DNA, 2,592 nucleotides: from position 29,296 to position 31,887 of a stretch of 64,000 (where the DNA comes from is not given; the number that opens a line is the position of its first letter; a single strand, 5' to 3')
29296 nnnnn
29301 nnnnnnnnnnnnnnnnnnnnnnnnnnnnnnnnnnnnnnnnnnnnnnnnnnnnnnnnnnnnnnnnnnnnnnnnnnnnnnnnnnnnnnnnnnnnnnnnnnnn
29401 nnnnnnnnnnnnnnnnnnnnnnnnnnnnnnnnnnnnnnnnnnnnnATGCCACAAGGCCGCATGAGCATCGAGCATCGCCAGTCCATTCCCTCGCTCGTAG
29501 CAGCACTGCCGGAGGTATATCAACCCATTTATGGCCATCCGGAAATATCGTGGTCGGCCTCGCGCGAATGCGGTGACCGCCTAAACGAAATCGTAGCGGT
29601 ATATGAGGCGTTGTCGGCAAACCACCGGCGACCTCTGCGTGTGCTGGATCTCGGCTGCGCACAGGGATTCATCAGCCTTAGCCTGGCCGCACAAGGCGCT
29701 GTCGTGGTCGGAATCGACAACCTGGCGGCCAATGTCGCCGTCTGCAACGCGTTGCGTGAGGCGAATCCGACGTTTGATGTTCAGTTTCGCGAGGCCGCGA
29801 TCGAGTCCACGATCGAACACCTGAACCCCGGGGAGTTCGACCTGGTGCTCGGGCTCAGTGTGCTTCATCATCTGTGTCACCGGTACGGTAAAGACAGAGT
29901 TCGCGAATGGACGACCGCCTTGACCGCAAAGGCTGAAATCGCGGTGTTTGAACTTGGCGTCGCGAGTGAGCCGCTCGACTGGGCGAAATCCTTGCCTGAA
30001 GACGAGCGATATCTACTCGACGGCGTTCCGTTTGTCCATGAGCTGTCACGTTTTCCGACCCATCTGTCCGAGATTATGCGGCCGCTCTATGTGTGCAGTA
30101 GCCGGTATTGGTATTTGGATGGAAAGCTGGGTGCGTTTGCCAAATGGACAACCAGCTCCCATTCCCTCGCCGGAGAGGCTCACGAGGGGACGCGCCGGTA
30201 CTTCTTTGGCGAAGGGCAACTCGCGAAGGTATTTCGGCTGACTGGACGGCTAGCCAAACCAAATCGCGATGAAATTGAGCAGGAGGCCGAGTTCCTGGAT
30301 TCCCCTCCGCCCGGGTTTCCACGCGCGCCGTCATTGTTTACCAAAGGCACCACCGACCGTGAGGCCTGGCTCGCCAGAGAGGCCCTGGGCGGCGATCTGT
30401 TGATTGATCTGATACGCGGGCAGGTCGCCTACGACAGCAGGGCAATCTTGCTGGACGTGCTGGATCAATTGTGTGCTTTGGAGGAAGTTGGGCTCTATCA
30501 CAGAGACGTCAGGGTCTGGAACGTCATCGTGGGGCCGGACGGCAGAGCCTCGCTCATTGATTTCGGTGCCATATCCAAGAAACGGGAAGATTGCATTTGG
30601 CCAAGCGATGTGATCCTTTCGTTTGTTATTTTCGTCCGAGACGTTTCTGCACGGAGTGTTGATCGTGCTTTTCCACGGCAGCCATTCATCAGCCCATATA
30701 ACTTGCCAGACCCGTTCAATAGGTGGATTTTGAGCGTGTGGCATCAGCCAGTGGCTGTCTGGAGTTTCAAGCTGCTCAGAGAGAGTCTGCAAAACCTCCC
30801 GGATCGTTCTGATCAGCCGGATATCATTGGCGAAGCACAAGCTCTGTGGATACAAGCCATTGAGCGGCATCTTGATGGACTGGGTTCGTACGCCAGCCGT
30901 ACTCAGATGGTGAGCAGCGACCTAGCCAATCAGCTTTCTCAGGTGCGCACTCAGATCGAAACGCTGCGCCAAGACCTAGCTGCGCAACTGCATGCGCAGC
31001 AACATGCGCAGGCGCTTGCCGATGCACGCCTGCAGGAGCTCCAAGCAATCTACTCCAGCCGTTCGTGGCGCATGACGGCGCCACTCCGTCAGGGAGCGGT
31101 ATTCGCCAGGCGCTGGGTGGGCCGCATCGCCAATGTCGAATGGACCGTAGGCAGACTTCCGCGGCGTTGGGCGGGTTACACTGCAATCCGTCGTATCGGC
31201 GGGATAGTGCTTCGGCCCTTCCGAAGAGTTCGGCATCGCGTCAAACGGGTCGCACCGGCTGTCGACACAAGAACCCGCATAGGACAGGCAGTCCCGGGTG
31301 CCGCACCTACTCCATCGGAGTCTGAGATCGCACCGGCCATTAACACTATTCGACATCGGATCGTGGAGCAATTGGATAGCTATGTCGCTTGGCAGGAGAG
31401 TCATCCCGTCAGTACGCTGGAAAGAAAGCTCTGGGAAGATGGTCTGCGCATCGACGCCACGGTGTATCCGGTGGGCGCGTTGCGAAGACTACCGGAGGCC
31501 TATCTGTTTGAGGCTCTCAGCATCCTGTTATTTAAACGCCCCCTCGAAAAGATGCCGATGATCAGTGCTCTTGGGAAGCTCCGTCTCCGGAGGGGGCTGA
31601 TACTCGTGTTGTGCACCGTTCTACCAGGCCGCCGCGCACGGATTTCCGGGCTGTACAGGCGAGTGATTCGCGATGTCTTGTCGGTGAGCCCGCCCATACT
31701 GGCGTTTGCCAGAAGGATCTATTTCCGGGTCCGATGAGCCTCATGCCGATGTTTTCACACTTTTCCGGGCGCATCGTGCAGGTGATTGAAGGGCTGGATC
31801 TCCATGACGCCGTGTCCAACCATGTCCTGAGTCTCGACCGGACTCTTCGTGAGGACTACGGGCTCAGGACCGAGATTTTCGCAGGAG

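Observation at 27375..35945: Complete ABC-transporter-dependent O-polysaccharide machine: Wzm, Wzt with a glycan-binding domain, a WbdD-like kinase-methyltransferase terminator, and a 1400-aa GT4-GT2-GT4-MTase polymerase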

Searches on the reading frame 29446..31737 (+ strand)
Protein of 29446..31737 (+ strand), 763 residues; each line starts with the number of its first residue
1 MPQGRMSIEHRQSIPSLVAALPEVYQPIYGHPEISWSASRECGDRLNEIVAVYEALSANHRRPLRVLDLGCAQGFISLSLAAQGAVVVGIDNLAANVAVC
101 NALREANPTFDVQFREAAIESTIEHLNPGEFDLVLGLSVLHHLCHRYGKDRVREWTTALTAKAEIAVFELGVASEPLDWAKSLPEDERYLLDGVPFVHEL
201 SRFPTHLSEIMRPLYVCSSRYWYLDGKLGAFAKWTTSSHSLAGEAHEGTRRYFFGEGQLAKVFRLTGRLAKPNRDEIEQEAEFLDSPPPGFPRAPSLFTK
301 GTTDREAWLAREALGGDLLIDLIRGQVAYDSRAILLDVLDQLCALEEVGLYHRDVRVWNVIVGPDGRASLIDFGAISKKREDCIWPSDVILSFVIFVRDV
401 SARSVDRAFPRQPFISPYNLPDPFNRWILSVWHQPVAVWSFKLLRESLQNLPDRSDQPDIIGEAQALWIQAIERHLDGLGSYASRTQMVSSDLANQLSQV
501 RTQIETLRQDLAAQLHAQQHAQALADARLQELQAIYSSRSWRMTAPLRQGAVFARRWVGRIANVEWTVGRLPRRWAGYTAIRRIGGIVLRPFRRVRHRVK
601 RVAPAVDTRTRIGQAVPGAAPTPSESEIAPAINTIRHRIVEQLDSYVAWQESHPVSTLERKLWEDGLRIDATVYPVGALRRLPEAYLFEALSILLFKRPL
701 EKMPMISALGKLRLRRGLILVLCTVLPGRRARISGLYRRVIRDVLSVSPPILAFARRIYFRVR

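Call 4: search_protein_families(library=pfam, proteins=[window:29461-31737:+], max_evalue=0.01)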
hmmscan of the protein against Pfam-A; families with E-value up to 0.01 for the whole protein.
window:29461-31737:+ (758 aa): 10 families
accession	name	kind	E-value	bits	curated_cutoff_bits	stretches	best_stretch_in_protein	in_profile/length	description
PF13847.12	Methyltransf_31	-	8.1e-10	39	27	1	59-139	5-88/145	Methyltransferase domain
PF13649.12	Methyltransf_25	-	1.4e-09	39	27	1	61-151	1-90/97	Methyltransferase domain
PF08241.18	Methyltransf_11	-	1.6e-09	38.7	21.2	1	62-151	1-84/95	Methyltransferase domain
PF08242.18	Methyltransf_12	-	1.7e-06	29.1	30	1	62-144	1-79/98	Methyltransferase domain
PF13489.12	Methyltransf_23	-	2.6e-06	27.7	27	1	43-138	8-94/164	Methyltransferase domain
PF08003.17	Methyltransf_9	-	0.0002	20.9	23.8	1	60-160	118-215/315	Protein of unknown function (DUF1698)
PF13679.12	Methyltransf_32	-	0.00071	20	27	1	44-140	12-112/143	Methyltransferase domain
PF03848.20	TehB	-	0.0023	17.8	20.4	1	56-116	29-89/193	Tellurite resistance protein TehB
PF05175.20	MTS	-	0.0026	17.9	23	1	58-130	32-103/170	Methyltransferase small domain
PF00069.31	Pkinase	-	0.0063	16.4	31.7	0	298-372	69-146/263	Protein kinase domain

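Call 5: search_solved_structures(query=window:29461-31737:+, max_evalue=1, show_alignments=2)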
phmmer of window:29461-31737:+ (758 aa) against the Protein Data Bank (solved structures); distinct sequences matched with E-value up to 1: 354 (the best 60 are shown).
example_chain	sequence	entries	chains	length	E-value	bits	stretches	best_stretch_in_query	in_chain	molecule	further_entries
4ax8_A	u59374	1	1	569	5.1e-109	368.7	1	8-516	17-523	WBDD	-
4uw0_A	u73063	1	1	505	5.2e-109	368.7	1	9-506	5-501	WBDD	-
4azs_A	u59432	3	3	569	7.4e-109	368.2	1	8-516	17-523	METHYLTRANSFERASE WBDD | WBDD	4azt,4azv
4azw_A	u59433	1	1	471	1.4e-107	364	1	8-441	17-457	WBDD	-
3dak_A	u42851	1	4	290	1.4e-05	26.7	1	266-370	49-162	Serine/threonine-protein kinase OSR1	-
2vwi_A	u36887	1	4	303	1.5e-05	26.6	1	266-370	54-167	SERINE/THREONINE-PROTEIN KINASE OSR1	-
4jdj_A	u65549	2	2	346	8.2e-05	24.2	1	298-373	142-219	Serine/threonine-protein kinase PAK 4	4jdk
5xvf_A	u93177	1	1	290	9.9e-05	23.9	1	298-373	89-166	Serine/threonine-protein kinase PAK 4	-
2bva_A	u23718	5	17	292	0.0001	23.9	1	298-373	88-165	P21-ACTIVATED KINASE 4 | Serine/threonine-protein kinase PAK 4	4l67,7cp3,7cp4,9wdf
5xva_A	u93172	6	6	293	0.0001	23.9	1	298-373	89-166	Serine/threonine-protein kinase PAK 4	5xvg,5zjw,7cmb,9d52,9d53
4o0v_A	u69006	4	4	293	0.0001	23.9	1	298-373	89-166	Serine/threonine-protein kinase PAK 4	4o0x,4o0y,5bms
2x4z_A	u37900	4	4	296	0.0001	23.8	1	298-373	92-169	SERINE/THREONINE-PROTEIN KINASE PAK 4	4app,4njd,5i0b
8ahg_A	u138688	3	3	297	0.0001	23.8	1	298-373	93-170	Serine/threonine-protein kinase PAK 4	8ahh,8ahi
2q0n_A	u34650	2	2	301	0.00011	23.8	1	298-373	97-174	Serine/threonine-protein kinase PAK 4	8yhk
2cdz_A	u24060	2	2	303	0.00011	23.8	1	298-373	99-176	SERINE/THREONINE-PROTEIN KINASE PAK 4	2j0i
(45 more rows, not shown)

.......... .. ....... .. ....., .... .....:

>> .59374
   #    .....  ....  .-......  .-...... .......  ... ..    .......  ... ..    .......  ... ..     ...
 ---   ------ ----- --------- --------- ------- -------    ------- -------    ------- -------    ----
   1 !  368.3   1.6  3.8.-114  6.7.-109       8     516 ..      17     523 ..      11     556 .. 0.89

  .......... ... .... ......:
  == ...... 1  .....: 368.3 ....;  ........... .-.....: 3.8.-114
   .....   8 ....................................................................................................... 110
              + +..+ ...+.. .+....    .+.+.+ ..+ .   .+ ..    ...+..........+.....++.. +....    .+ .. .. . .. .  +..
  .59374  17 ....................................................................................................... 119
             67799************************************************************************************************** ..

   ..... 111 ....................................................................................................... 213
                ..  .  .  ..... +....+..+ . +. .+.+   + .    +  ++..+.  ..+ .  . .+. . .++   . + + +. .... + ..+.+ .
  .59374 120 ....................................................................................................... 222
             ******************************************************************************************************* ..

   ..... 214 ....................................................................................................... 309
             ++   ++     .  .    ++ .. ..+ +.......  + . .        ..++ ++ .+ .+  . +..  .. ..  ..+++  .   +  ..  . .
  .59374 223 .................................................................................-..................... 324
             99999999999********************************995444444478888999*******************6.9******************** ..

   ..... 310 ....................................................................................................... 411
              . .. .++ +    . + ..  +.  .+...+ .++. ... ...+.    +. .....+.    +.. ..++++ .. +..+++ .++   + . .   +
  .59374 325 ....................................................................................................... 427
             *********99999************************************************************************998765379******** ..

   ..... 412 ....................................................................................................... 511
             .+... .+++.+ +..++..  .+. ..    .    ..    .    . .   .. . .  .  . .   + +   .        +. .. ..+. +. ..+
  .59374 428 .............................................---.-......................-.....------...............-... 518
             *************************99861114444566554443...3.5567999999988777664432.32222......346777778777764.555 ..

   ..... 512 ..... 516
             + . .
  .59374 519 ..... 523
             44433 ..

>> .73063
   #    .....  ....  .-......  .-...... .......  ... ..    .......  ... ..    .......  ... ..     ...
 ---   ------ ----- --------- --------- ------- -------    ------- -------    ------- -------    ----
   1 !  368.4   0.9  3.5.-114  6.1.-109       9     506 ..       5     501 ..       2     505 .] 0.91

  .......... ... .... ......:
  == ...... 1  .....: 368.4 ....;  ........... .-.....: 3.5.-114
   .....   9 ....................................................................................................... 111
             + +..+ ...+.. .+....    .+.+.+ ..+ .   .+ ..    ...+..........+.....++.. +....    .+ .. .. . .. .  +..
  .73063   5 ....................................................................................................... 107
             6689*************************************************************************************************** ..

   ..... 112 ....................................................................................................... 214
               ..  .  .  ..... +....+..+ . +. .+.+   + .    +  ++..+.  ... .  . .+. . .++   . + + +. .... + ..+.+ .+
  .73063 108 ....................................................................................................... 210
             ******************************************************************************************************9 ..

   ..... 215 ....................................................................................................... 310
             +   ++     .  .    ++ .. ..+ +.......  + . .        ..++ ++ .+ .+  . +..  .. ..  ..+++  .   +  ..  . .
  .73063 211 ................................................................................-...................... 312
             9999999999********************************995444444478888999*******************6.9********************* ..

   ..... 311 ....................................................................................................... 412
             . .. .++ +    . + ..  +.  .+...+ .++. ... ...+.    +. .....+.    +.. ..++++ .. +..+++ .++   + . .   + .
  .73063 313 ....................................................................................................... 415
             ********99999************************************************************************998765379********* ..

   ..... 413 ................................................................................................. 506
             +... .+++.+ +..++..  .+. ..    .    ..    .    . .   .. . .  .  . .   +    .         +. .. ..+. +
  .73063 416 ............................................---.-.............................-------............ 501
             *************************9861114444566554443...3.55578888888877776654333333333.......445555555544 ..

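Call 8: search_protein_families(library=ncbifam, proteins=[window:29461-31737:+], max_evalue=0.00001)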
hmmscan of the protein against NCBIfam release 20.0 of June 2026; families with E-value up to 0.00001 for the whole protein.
window:29461-31737:+ (758 aa): 5 families
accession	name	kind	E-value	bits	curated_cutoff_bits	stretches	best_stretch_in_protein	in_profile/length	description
TIGR01983.1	UbiG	equivalog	1.4e-12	47.5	102.95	1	56-139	48-130/228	bifunctional 2-polyprenyl-6-hydroxyphenol methylase/3-demethylubiquinol 3-O-methyltransferase UbiG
NF043040.1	corrin_prot_MT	hypoth_equivalog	9e-11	41.6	180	1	42-162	25-147/216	corrinoid protein-associated methyltransferase CpaM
TIGR04290.1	meth_Rta_06860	hypoth_equivalog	2.9e-08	33.4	300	1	60-140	52-130/226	TIGR04290 family methyltransferase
TIGR02021.1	BchM-ChlM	equivalog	3.1e-08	33.3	158.9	1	57-142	54-135/218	magnesium protoporphyrin IX methyltransferase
NF038150.1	lanthi_synth_IV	equivalog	7.4e-06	24.5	650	0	268-376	235-350/851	class IV lanthionine synthetase LanL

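Call 10: find_encoding_contigs(protein=window:29461-31737:+, flank=10000, max_places=4)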
Protein window:29461-31737:+ (758 aa): no gene with exactly this product is on record in the collection.

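Call 11: find_encoding_contigs(protein=window:29446-31737:+, flank=10000, max_places=4)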
Protein window:29446-31737:+ (763 aa): no gene with exactly this product is on record in the collection.

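Call 12: find_related_loci(query=window:29461-31737:+, collection=genome_contigs, flank=10000)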
Query window:29461-31737:+ (758 aa) in genome_contigs; peptide patterns used: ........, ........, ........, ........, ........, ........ (x = any residue, [..] = any of these).
357 stretches matched a pattern; 3 encode a relative of the query (tblastn E <= 1e-3); 3 distinct loci.
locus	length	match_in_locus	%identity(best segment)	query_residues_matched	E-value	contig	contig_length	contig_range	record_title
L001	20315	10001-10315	28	291-392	2e-6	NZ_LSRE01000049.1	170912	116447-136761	Tsukamurella pseudospumae strain JCM 13375 pw3202_c8, whole genome shotgun sequence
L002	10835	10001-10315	28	291-392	2e-6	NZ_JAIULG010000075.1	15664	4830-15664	Tsukamurella sp. M9C NODE_75_length_15664_cov_14.7327, whole genome shotgun sequence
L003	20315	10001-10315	28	291-392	3e-6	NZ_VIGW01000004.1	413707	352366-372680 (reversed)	Tsukamurella asaccharolytica strain HKU71 NODE_4_length_413707_cov_121.584617, whole genome shotgun sequence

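Call 32: find_homologous_proteins(query=window:29461-31737:+, max_evalue=1e-10)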
Query window:29461-31737:+ (758 aa): 356 proteins with E <= 1e-10 among 8000 candidates; the best 120 are listed.
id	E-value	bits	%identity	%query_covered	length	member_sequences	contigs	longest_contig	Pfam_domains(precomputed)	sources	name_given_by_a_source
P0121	0.0e+0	1720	100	100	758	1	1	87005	PF13847.13,PF13489.13,PF13649.13,PF08241.19,PF08242.19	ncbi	ncbi:MAG: methyltransferase domain-containing protein [Nitrospirota bacterium]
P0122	1.5e-213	729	56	78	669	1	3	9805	PF13847.13,PF03848.21,PF13649.13,PF08241.19,PF08242.19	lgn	-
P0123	1.7e-177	610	48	80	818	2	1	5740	PF13847.13,PF13489.13,PF13649.13,PF08241.19,PF08242.19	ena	-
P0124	3.1e-168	579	49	74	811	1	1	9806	PF13847.13,PF13489.13,PF13649.13,PF08241.19,PF08242.19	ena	-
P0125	1.2e-163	564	51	69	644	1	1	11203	PF13847.13,PF13489.13,PF13649.13,PF08241.19,PF08242.19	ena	-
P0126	1.5e-156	541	52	59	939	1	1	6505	PF13847.13,PF13489.13,PF13649.13,PF13679.13,PF08241.19,PF08242.19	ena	-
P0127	1.0e-152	528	44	78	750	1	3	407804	PF13847.13,PF13489.13,PF13649.13,PF08241.19,PF08242.19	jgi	jgi:O-antigen chain-terminating methyltransferase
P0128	1.3e-150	521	48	68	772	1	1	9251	PF13847.13,PF13489.13,PF03848.21,PF13649.13,PF08241.19,PF08242.19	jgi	-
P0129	3.2e-150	520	48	67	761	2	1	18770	PF13847.13,PF13489.13,PF13649.13,PF08241.19,PF08242.19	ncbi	ncbi:MAG: methyltransferase domain-containing protein [Bacillota bacterium]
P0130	1.4e-147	511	46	71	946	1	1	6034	PF13847.13,PF13489.13,PF00069.32,PF03848.21,PF00534.27,PF13649.13,PF13439.13,PF08241.19,PF08242.19,PF20706.4,PF13692.13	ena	-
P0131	1.5e-147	511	46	68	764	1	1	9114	PF13847.13,PF13489.13,PF00069.32,PF03848.21,PF13649.13,PF08241.19,PF08242.19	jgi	jgi:O-antigen chain-terminating bifunctional methyltransferase/kinase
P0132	2.9e-146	507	48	66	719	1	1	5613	PF13847.13,PF13489.13,PF03848.21,PF13649.13,PF08241.19,PF08242.19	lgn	-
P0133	3.9e-146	506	47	64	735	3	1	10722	PF13847.13,PF13649.13,PF08241.19,PF08242.19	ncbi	ncbi:MAG: methyltransferase domain-containing protein [Syntrophales bacterium]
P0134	2.2e-145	504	47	68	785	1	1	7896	PF13847.13,PF13489.13,PF13649.13,PF08241.19,PF08242.19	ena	-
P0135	2.2e-145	504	45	71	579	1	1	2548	PF13847.13,PF13649.13,PF08241.19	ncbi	-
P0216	6.7e-129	449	43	69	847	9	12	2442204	PF13847.13,PF13489.13,PF03848.21,PF13649.13,PF08241.19,PF08242.19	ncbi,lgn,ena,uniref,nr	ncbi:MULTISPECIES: methyltransferase domain-containing protein [Pseudomonas]|uniref:methyltransferas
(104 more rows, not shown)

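Call 35: find_encoding_contigs(protein=P0122, flank=10000, max_places=1)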
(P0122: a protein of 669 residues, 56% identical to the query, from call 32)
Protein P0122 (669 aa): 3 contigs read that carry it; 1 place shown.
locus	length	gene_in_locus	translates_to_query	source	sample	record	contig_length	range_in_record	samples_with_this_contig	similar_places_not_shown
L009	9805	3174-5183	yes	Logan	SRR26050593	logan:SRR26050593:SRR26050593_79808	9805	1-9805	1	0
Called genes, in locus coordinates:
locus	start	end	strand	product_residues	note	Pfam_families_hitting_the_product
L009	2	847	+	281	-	?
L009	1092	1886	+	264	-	PF01061:ABC2_membrane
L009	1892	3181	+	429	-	PF00005:ABC_tran, PF13304:AAA_21 (faint), PF14524:Wzt_C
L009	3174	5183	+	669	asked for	PF03848:TehB (weak), PF08241:Methyltransf_11 (weak), PF08242:Methyltransf_12 (weak), PF13649:Methyltransf_25, PF13847:Methyltransf_31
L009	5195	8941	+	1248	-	PF00534:Glycos_transf_1, PF13692:Glyco_trans_1_4, PF13524:Glyco_trans_1_2 (weak), PF00534:Glycos_transf_1, PF13692:Glyco_trans_1_4, PF00534:Glycos_transf_1, PF20706:GT4-conflict (weak), PF13692:Glyco_trans_1_4, +2 more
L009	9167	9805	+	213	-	?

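Call 36: find_encoding_contigs(protein=P0216, flank=10000, max_places=1)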
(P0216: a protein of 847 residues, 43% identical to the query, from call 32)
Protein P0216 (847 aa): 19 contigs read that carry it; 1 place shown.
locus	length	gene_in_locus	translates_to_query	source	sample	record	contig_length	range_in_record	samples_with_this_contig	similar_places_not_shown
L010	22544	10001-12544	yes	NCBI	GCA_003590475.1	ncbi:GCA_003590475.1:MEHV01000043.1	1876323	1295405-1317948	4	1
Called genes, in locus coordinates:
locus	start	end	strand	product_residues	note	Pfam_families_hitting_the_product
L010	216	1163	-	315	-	PF14715:FixP_N, PF00034:Cytochrom_C, PF13442:Cytochrome_CBB3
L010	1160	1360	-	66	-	-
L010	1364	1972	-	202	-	PF02433:FixO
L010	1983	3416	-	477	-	PF00115:COX1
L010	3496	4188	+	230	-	PF12146:Hydrolase_4 (faint), PF20408:Abhydrolase_11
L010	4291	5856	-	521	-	PF00989:PAS, PF08447:PAS_3, PF13426:PAS_9, PF00015:MCPsignal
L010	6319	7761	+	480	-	PF00483:NTP_transferase, PF12804:NTP_transf_3 (weak), PF22640:ManC_GMP_beta-helix, PF01050:MannoseP_isomer, PF07883:Cupin_2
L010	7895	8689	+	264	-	PF01061:ABC2_membrane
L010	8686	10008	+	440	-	PF00005:ABC_tran, PF14524:Wzt_C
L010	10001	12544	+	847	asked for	PF13489:Methyltransf_23 (weak), PF03848:TehB (faint), PF13847:Methyltransf_31, PF08241:Methyltransf_11, PF08242:Methyltransf_12 (weak), PF13649:Methyltransf_25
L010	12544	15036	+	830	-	PF13439:Glyco_transf_4 (faint), PF20706:GT4-conflict, PF00534:Glycos_transf_1, PF13692:Glyco_trans_1_4, PF00534:Glycos_transf_1, PF13692:Glyco_trans_1_4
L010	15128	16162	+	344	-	PF01370:Epimerase, PF04321:RmlD_sub_bind (weak), PF16363:GDP_Man_Dehyd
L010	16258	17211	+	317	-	PF01073:3Beta_HSD, PF01370:Epimerase, PF02719:Polysacc_synt_2, PF04321:RmlD_sub_bind, PF16363:GDP_Man_Dehyd, PF07993:NAD_binding_4 (weak)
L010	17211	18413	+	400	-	PF13439:Glyco_transf_4, PF13579:Glyco_trans_4_4 (weak), PF20706:GT4-conflict, PF00534:Glycos_transf_1, PF13692:Glyco_trans_1_4, PF13524:Glyco_trans_1_2 (weak)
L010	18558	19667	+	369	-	PF13439:Glyco_transf_4, PF13579:Glyco_trans_4_4, PF00534:Glycos_transf_1, PF13692:Glyco_trans_1_4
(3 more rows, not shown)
